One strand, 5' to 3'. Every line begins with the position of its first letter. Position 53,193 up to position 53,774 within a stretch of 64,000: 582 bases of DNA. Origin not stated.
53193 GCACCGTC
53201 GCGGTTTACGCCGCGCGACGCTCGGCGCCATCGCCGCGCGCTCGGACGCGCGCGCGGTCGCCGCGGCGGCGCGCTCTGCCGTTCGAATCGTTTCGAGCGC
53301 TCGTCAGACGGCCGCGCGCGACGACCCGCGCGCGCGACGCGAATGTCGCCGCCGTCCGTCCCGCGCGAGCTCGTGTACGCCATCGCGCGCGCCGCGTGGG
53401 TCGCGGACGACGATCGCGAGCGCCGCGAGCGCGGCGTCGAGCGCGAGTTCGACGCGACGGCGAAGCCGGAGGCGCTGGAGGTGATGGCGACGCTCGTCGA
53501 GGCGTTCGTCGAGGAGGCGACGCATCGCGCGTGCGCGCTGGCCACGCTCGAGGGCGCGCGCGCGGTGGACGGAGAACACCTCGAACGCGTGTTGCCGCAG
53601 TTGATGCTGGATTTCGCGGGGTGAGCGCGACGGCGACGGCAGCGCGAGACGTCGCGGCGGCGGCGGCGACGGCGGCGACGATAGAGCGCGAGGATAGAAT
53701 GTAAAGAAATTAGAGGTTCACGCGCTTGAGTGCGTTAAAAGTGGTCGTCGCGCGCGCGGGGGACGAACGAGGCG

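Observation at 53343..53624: Hidden CENP-X/MHF2 histone-fold gene under antisense and long alternate-frame ORFs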

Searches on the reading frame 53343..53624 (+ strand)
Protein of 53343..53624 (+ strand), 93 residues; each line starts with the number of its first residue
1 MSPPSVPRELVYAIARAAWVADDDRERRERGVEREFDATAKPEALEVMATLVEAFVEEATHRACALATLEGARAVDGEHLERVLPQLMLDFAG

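Call 4: search_protein_families(library=pfam, proteins=[window:53343-53621:+], max_evalue=1)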
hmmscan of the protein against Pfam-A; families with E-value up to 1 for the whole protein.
window:53343-53621:+ (93 aa): 3 families
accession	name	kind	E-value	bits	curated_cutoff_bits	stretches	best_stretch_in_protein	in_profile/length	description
PF09415.16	CENP-X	-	1.4e-12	48.2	25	1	41-91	20-74/74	CENP-S associating Centromere protein X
PF00808.29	CBFD_NFYB_HMF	-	0.00018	22.1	21.4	1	43-83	24-64/65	Histone-like transcription factor (CBF/NF-Y) and archaeal histone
PF03847.19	TFIID_20kDa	-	0.0062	17.5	27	1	42-68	20-46/68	Transcription initiation factor TFIID subunit A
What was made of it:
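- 53343..53624 (+): CENP-X/MHF2 coding sequence, single exon, 93 codons plus TGA. Pfam PF09415 E=1.4e-12, 48.2 bits against a cut-off of 25 (call 4).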

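Call 5: search_solved_structures(query=window:53343-53621:+, max_evalue=10, show_alignments=3)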
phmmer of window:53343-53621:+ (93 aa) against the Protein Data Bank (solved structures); distinct sequences matched with E-value up to 10: 7.
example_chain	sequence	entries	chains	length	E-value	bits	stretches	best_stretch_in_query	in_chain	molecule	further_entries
3b0b_C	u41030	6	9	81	5.8e-09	39.4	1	38-91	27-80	Centromere protein X | CENP-X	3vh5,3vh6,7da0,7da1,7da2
4ndy_D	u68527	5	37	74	4.3e-07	33.5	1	40-91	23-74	Centromere protein X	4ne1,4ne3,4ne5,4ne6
4e44_B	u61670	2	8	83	4.4e-07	33.4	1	41-91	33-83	Centromere protein X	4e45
4dra_E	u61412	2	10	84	4.7e-07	33.3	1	40-91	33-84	Centromere protein X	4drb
28op_X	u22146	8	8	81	4.8e-07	33.3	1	40-91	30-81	Centromere protein X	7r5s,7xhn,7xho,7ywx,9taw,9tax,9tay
1f1e_A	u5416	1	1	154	0.57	13.9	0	38-85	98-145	HISTONE FOLD PROTEIN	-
9ynu_I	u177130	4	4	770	1.3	12.8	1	40-85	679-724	Transcription initiation factor TFIID subunit 12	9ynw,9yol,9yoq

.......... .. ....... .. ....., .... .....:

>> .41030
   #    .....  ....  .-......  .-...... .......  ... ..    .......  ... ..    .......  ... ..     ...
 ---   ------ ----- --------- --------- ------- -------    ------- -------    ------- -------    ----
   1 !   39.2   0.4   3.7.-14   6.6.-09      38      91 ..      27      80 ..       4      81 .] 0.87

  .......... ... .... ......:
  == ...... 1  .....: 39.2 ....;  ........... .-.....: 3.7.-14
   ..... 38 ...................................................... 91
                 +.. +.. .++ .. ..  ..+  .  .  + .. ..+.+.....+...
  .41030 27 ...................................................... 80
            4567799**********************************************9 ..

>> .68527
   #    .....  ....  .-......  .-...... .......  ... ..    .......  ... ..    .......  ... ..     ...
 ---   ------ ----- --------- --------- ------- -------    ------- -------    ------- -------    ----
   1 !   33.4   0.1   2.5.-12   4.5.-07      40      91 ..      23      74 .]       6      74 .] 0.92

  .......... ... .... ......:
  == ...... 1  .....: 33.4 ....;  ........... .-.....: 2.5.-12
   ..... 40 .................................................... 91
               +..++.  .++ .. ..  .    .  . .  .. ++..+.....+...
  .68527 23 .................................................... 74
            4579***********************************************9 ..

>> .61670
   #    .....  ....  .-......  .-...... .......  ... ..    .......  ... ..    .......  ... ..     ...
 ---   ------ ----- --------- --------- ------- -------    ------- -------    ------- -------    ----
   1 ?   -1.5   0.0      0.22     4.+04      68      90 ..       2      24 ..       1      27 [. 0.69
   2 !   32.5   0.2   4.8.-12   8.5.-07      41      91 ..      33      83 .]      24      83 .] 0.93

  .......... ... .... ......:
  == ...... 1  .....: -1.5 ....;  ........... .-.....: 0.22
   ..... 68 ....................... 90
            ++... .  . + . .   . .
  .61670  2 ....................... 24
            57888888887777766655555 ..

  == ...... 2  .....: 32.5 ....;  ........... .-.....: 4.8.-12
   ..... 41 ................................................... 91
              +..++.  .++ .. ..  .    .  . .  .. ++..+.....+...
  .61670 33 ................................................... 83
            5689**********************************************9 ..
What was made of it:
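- Checked: What is far beyond chance is the homology: Pfam CENP-X E=1.4e-12 (call 4) and chicken CENP-X E=5.8e-9 (call 5).
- phmmer against the PDB finds chicken CENP-X at 5.8e-9 and human CENP-X at about 4e-7 (call 5).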

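Call 7: list_cluster_members(proteins=[window:53343-53621:+, window:52755-53621:+, window:52128-53231:-, window:50616-52046:+, window:53832-54608:-])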
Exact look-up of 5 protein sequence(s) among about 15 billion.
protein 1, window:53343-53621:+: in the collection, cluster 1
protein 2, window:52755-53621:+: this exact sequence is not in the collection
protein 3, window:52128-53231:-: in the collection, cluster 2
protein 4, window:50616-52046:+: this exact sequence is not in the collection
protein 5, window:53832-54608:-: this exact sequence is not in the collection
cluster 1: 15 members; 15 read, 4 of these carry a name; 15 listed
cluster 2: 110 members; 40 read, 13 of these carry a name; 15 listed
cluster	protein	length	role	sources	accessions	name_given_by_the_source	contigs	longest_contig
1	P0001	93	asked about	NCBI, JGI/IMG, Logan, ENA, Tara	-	centromere protein X | strand:+ start:6598 stop:6879 length:282 start_codon:yes stop_codon:yes gene_type:complete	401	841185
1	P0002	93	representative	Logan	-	-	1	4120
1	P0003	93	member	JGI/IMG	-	centromere protein X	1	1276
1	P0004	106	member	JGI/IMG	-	centromere protein X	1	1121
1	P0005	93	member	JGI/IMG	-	histone H3/H4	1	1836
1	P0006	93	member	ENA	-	-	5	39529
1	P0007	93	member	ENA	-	-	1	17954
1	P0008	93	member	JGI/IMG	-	-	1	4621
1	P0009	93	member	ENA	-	-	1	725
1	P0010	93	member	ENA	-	-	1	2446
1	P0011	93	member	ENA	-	-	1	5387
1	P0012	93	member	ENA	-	-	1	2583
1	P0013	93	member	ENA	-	-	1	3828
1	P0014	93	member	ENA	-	-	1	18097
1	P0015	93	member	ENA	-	-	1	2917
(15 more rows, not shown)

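Call 8: find_homologous_proteins(query=window:53343-53621:+, max_evalue=0.001)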
Query window:53343-53621:+ (93 aa): 13 proteins with E <= 0.001 among 20 candidates.
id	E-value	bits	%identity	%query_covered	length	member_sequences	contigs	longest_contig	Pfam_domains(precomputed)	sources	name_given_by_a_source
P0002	2.0e-51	189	98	100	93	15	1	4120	PF09415.17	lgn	-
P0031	2.4e-51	189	99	100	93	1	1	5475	PF09415.17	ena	-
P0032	6.4e-51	188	98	100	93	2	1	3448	PF09415.17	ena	-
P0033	1.5e-47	177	92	100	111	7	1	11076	PF09415.17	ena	-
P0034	1.1e-37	145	100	78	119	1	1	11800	-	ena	-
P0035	4.2e-31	124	70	95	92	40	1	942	PF09415.17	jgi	-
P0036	6.4e-30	121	69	96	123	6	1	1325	PF09415.17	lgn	-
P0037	2.1e-25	106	71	84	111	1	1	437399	-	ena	-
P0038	2.8e-23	100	64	94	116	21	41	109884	PF09415.17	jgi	-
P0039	4.9e-23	99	61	89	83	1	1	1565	PF09415.17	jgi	-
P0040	9.4e-21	91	65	76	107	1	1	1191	-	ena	-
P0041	2.8e-7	48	87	33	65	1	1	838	-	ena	-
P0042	2.6e-4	39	100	25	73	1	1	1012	-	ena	-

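Call 9: find_encoding_contigs(protein=window:53343-53624:+, flank=6000, max_places=6)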
Protein window:53343-53624:+ (93 aa): 24 contigs read that carry it; 6 places shown.
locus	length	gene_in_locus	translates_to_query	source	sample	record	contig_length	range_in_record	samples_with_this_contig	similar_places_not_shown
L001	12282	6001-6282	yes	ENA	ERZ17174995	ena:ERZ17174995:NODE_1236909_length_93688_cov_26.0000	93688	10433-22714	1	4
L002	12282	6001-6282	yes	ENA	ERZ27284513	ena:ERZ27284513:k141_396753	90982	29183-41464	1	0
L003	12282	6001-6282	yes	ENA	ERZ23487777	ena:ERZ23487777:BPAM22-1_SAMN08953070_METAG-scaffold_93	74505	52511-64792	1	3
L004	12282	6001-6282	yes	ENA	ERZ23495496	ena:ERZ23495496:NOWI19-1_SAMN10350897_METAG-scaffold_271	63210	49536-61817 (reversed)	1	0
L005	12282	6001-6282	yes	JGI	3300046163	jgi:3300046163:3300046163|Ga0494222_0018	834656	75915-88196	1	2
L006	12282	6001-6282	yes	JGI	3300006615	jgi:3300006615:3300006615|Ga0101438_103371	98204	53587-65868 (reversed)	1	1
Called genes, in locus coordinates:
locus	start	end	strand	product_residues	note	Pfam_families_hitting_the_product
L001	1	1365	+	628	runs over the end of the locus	PF03941:INCENP_ARK-bind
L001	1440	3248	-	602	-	PF00133:tRNA-synt_1, PF01406:tRNA-synt_1e (weak), PF09334:tRNA-synt_1g, PF00133:tRNA-synt_1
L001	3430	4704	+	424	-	PF04406:TP6A_N, PF20768:Topo_VI_alpha (weak), PF21180:TOP6A-Spo11_Toprim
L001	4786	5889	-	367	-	-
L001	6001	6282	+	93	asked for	PF09415:CENP-X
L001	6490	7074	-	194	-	-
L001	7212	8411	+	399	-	PF00106:adh_short, PF08659:KR, PF13561:adh_short_C2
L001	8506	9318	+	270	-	-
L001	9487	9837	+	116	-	PF00406:ADK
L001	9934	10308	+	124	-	PF00406:ADK, PF05191:ADK_lid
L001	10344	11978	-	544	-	PF00515:TPR_1 (faint), PF07719:TPR_2 (faint), PF13181:TPR_8 (faint), PF13374:TPR_10 (faint), PF13428:TPR_14 (faint), PF23240:HAT_PRP39_N (weak), PF13424:TPR_12 (weak), PF23241:HAT_PRP39_C (weak), +7 more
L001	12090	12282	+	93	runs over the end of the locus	-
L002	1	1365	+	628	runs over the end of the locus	PF03941:INCENP_ARK-bind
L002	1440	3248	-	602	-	PF00133:tRNA-synt_1, PF01406:tRNA-synt_1e (weak), PF09334:tRNA-synt_1g, PF00133:tRNA-synt_1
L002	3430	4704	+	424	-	PF04406:TP6A_N, PF20768:Topo_VI_alpha (weak), PF21180:TOP6A-Spo11_Toprim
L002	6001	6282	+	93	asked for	PF09415:CENP-X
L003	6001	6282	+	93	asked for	PF09415:CENP-X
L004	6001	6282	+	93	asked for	PF09415:CENP-X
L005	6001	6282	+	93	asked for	PF09415:CENP-X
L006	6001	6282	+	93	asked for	PF09415:CENP-X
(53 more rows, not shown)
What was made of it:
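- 53343..53624 (+): The identical 93-aa gene model appears in metagenome contigs (call 9).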

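Call 13: find_encoding_contigs(protein=P0038, flank=5000, max_places=2)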
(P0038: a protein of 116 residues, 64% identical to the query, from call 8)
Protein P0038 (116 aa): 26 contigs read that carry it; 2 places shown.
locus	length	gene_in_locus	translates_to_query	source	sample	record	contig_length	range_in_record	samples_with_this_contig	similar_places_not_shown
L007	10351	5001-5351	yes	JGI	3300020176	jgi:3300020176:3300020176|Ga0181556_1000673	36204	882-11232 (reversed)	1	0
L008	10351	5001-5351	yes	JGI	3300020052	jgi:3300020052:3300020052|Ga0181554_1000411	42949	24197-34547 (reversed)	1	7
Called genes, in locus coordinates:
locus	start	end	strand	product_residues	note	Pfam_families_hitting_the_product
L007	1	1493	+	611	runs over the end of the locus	PF03941:INCENP_ARK-bind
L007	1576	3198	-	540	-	PF00133:tRNA-synt_1, PF01406:tRNA-synt_1e (weak), PF09334:tRNA-synt_1g, PF00133:tRNA-synt_1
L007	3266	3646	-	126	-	-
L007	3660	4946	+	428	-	PF04406:TP6A_N, PF20768:Topo_VI_alpha (faint), PF21180:TOP6A-Spo11_Toprim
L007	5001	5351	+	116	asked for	PF09415:CENP-X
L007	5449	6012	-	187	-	PF01641:SelR (faint)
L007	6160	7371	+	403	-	PF00106:adh_short, PF08659:KR, PF13561:adh_short_C2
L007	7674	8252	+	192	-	-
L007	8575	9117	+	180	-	PF00406:ADK, PF13207:AAA_17, PF05191:ADK_lid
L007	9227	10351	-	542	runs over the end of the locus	PF23220:HAT_Syf1_M (faint), PF13428:TPR_14 (faint), PF13429:TPR_15 (faint), PF14559:TPR_19 (weak), PF23240:HAT_PRP39_N (weak), PF13424:TPR_12, PF23241:HAT_PRP39_C (weak), PF23231:HAT_Syf1_CNRKL1_C (weak), +11 more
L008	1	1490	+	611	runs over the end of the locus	PF03941:INCENP_ARK-bind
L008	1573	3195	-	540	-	PF00133:tRNA-synt_1, PF01406:tRNA-synt_1e (weak), PF09334:tRNA-synt_1g, PF00133:tRNA-synt_1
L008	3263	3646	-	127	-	-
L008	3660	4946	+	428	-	PF04406:TP6A_N, PF20768:Topo_VI_alpha (faint), PF21180:TOP6A-Spo11_Toprim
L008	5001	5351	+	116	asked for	PF09415:CENP-X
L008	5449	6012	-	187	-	PF01641:SelR (faint)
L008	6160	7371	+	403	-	PF00106:adh_short, PF08659:KR, PF13561:adh_short_C2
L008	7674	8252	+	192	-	-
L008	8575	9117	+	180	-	PF00406:ADK, PF13207:AAA_17, PF05191:ADK_lid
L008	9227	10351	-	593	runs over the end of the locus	PF23220:HAT_Syf1_M (faint), PF00515:TPR_1 (faint), PF07719:TPR_2 (faint), PF14559:TPR_19 (weak), PF23240:HAT_PRP39_N (weak), PF13424:TPR_12, PF23241:HAT_PRP39_C (weak), PF23231:HAT_Syf1_CNRKL1_C (weak), +10 more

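Call 14: find_encoding_contigs(protein=P0037, flank=5000, max_places=2)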
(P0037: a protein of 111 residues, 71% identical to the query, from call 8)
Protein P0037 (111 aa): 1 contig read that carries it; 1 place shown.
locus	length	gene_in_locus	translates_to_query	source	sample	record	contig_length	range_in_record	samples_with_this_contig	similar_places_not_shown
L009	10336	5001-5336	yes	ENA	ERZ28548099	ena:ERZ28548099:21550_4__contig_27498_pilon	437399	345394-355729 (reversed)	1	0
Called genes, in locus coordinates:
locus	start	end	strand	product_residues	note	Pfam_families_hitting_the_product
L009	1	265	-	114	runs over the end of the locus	-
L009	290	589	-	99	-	-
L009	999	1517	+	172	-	PF03941:INCENP_ARK-bind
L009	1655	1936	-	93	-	-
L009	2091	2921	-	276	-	PF09334:tRNA-synt_1g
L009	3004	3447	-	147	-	-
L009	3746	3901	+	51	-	-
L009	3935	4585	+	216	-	PF04406:TP6A_N, PF20768:Topo_VI_alpha (weak)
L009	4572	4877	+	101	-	PF21180:TOP6A-Spo11_Toprim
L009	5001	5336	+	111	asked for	-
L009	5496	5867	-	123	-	-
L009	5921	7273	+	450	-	PF00106:adh_short (faint)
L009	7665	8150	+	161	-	-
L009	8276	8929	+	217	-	PF00406:ADK, PF13207:AAA_17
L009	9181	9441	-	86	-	-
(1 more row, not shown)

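Call 15: find_encoding_contigs(protein=P0033, flank=5000, max_places=2)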
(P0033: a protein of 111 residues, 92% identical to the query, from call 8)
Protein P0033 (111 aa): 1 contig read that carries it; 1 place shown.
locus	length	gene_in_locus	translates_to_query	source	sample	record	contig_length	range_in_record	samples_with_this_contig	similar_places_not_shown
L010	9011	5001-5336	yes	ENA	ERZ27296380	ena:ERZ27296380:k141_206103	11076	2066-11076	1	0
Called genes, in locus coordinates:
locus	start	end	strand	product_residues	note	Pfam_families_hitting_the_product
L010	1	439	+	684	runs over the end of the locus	PF03941:INCENP_ARK-bind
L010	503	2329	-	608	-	PF00133:tRNA-synt_1, PF01406:tRNA-synt_1e (weak), PF09334:tRNA-synt_1g, PF00133:tRNA-synt_1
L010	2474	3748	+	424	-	PF04406:TP6A_N, PF20768:Topo_VI_alpha (weak), PF21180:TOP6A-Spo11_Toprim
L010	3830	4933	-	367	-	-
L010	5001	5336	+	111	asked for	PF09415:CENP-X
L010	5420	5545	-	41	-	-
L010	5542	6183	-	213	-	-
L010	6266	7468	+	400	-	PF00106:adh_short, PF08659:KR, PF13561:adh_short_C2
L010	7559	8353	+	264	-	-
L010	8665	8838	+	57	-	PF00406:ADK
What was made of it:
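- On CENP-X / MHF2 (Pfam PF09415): The SPO11, CENP-X, MsrB synteny holds in L007-L010 (calls 13-15).
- The order INCENP, MetRS, SPO11, CENP-X, MsrB, SDR is kept in L007-L010 (calls 13-15).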

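Call 29: search_protein_representatives(protein=window:53343-53621:+)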
Query: 93 residues. Proteins with E-value up to 0.001 (for the whole library): 107; up to 1e-10: 3; up to 1e-30: 0. The best 107 are listed.
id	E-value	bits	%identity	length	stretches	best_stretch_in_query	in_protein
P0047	8.0e-22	93.2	58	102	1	3-93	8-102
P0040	3.0e-21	91.4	64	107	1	6-80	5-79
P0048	4.9e-13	65.2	53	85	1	9-84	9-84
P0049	1.7e-08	50.7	49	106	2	40-92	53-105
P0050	4.3e-08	49.4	50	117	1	35-92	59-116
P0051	1.3e-07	47.9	57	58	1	41-91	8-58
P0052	3.1e-07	46.7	50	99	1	33-92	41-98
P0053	4.5e-07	46.2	39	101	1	2-91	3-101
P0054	6.0e-07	45.8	41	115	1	22-92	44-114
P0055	6.3e-07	45.7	44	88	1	9-91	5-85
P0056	7.4e-07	45.5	47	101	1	37-91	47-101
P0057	7.8e-07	45.4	48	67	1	31-91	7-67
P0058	1.1e-06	44.9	43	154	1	21-92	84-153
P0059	1.5e-06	44.5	47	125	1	37-91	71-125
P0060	1.6e-06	44.4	48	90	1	31-91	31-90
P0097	5.9e-05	39.4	41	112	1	24-91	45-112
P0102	7.3e-05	39.1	38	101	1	14-92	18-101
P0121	2.1e-04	37.7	36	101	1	9-91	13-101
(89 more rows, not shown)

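Call 35: search_solved_structures(query=A2, max_evalue=0.01, show_alignments=2)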
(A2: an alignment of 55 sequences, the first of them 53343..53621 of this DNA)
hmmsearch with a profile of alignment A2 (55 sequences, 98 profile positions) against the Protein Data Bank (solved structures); distinct sequences matched with E-value up to 0.01: 8.
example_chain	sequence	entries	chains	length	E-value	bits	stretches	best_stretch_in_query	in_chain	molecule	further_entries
3b0b_C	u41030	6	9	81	2.6e-23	85.7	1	6-96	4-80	Centromere protein X | CENP-X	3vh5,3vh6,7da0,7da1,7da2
28op_X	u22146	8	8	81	3.6e-20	75.6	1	10-96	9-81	Centromere protein X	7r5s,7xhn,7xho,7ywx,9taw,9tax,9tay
4e44_B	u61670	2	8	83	3.9e-20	75.5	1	10-96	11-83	Centromere protein X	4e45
4dra_E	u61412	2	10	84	4e-20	75.4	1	10-96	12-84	Centromere protein X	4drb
4ndy_D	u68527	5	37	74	6.8e-20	74.7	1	11-96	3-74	Centromere protein X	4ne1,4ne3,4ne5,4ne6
3v9r_B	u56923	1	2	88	0.0042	20.9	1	37-96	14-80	Uncharacterized protein YDL160C-A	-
1f1e_A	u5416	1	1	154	0.0047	20.7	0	42-88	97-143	HISTONE FOLD PROTEIN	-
30ff_Dk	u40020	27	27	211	0.0052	20.6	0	27-68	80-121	Transcription initiation factor TFIID subunit 11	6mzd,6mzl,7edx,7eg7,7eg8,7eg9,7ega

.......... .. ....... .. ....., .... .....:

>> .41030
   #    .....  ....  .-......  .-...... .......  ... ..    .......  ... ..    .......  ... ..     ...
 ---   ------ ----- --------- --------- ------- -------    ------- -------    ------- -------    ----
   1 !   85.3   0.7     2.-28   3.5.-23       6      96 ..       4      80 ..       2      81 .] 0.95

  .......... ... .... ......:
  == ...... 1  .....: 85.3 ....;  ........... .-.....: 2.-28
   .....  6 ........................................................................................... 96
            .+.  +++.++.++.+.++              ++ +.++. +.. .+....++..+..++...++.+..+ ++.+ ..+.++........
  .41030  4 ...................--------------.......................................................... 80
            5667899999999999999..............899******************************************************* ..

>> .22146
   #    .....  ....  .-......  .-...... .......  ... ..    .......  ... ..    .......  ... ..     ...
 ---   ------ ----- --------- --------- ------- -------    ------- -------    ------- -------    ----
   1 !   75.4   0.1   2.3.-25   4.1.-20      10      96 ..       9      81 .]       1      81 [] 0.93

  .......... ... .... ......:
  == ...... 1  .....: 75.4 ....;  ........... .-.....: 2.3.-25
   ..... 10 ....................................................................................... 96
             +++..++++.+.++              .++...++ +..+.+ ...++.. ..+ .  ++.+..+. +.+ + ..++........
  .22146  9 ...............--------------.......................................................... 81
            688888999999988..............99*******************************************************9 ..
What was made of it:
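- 53364..53432 (+): Predicted helix alpha1 (residues 8-30). It carries the motif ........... and is extended by the acidic/basic stretch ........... There is a 14-residue insertion relative to vertebrate CENP-X (call 35).
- On CENP-X / MHF2 (Pfam PF09415): The 55-sequence family profile extends the match to alpha1 of solved CENP-X (call 35).
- Closest known: Vertebrate CENP-X/MHF2. Same: The profile alignment runs from alpha1 to the last residue (call 35).
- Closest known: Vertebrate CENP-X/MHF2. Different: There is a 14-residue insertion after alpha1 (call 35).
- Checked: The family profile aligns to chicken and human CENP-X from alpha1 to the last residue (call 35), but with a 14-residue insertion between alpha1 and alpha2.
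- The 55-sequence family profile matches chicken CENP-X at E=2.6e-23 over chain residues 4-80, and human CENP-X at about 4e-20 (call 35).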

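Call 37: predict_structure(alignment_id=A2)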
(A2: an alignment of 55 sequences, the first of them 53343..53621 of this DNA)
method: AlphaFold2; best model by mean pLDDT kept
length: 93 residues; sequences in the alignment: 55
mean_pLDDT: 93.8   pTM: 0.76
mean pLDDT of the five models: 93.8, 93.3, 93.0, 92.8, 91.9
residues with pLDDT >= 90: 80; 70-90: 10; 50-70: 3; < 50: 0
segments of 3 or more residues with pLDDT < 50: none
pLDDT, mean of each block of 10 residues (from residue 1): 81 97 94 90 96 96 98 98 97 82
secondary structure, 60 per line:
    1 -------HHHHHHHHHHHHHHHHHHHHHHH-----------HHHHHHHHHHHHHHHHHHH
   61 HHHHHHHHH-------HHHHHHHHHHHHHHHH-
elements in order: H8-30 H42-69 H77-92
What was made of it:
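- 53364..53432 (+): AlphaFold2 model, pLDDT 93.8, helix H8-30 (call 37).
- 53466..53549 (+): Predicted long central helix alpha2 (residues 42-69) of the histone fold. Call 37.
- On CENP-X / MHF2 (Pfam PF09415): The protein is 93 aa. The AlphaFold2 model has pLDDT 93.8 and helices 8-30, 42-69 and 77-92 (call 37).
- Closest known: Plant MHF2. Different: The insertion here is shorter and forms a predicted helix extension rich in D, E and R (call 37).
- The AlphaFold2 model has pLDDT 93.8 and helices 8-30, 42-69 and 77-92 (call 37).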
